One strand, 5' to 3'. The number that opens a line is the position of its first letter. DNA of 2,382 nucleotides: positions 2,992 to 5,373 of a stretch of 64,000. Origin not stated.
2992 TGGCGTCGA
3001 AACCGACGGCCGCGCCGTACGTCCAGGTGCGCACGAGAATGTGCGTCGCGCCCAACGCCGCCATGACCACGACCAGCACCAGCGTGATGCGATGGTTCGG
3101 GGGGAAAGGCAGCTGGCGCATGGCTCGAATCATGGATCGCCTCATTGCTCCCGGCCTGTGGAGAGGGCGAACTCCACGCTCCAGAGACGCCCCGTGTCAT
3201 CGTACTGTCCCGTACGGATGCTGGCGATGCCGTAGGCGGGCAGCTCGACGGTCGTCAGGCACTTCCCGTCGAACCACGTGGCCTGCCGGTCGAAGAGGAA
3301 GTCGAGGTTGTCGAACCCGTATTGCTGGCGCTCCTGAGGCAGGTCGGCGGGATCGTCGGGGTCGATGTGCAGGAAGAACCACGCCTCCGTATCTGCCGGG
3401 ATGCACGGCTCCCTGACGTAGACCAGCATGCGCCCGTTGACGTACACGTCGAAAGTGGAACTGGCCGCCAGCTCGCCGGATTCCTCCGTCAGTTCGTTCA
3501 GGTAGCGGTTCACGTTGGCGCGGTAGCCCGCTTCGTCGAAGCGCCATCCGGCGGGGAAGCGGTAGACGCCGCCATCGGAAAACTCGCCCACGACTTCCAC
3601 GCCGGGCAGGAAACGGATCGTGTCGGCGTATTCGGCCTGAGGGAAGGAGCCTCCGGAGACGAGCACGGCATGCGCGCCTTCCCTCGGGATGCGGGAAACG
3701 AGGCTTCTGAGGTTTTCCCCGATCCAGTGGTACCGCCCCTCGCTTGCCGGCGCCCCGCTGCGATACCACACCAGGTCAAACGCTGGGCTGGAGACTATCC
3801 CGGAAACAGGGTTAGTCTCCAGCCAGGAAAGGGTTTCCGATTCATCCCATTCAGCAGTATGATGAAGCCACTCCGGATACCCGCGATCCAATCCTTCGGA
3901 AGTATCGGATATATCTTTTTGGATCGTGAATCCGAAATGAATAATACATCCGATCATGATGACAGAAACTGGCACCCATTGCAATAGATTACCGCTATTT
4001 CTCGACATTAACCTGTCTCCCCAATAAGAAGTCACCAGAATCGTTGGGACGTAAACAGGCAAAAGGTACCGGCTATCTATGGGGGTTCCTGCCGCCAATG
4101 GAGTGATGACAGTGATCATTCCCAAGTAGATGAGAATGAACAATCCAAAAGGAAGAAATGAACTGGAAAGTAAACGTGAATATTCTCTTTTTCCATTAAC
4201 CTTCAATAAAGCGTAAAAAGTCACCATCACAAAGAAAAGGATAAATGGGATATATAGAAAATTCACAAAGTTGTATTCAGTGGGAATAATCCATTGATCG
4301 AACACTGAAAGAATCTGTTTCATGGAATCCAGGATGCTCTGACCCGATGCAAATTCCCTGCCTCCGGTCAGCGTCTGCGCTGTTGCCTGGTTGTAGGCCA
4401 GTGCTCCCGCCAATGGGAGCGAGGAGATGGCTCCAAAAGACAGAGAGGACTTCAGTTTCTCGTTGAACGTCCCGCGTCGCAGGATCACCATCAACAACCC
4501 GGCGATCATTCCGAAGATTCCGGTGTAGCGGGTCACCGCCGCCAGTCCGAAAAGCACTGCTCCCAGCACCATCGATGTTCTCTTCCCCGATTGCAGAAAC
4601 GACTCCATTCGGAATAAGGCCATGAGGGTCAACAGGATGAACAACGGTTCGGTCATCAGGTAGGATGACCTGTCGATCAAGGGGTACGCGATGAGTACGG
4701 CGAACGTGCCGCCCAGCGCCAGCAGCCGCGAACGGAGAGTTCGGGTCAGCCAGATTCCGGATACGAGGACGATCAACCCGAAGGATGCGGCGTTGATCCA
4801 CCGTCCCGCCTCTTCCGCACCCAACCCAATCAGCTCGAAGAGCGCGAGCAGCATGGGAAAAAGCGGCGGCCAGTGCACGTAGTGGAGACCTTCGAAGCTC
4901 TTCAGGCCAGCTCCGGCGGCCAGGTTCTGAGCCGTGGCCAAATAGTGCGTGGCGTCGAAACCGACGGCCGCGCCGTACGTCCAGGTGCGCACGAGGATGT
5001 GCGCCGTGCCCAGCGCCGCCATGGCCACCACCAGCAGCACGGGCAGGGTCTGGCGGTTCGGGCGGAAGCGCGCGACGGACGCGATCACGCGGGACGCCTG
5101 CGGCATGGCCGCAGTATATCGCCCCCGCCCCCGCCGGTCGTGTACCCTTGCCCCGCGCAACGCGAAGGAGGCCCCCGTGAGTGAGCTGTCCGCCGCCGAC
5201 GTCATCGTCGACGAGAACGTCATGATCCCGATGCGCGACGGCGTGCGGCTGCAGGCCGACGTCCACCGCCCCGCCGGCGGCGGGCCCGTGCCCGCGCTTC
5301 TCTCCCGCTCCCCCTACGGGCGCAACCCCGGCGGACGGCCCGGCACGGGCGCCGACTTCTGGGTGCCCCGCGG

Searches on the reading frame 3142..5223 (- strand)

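Call 58: search_protein_families(library=pfam, proteins=[window:3142-5223:-], max_evalue=0.01)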
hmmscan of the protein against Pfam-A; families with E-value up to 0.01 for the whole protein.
window:3142-5223:- (693 aa): 1 family
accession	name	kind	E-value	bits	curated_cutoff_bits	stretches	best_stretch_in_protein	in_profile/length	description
PF13231.12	PMT_2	-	3.3e-05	24.6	26.1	1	119-260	3-145/160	Dolichyl-phosphate-mannose-protein mannosyltransferase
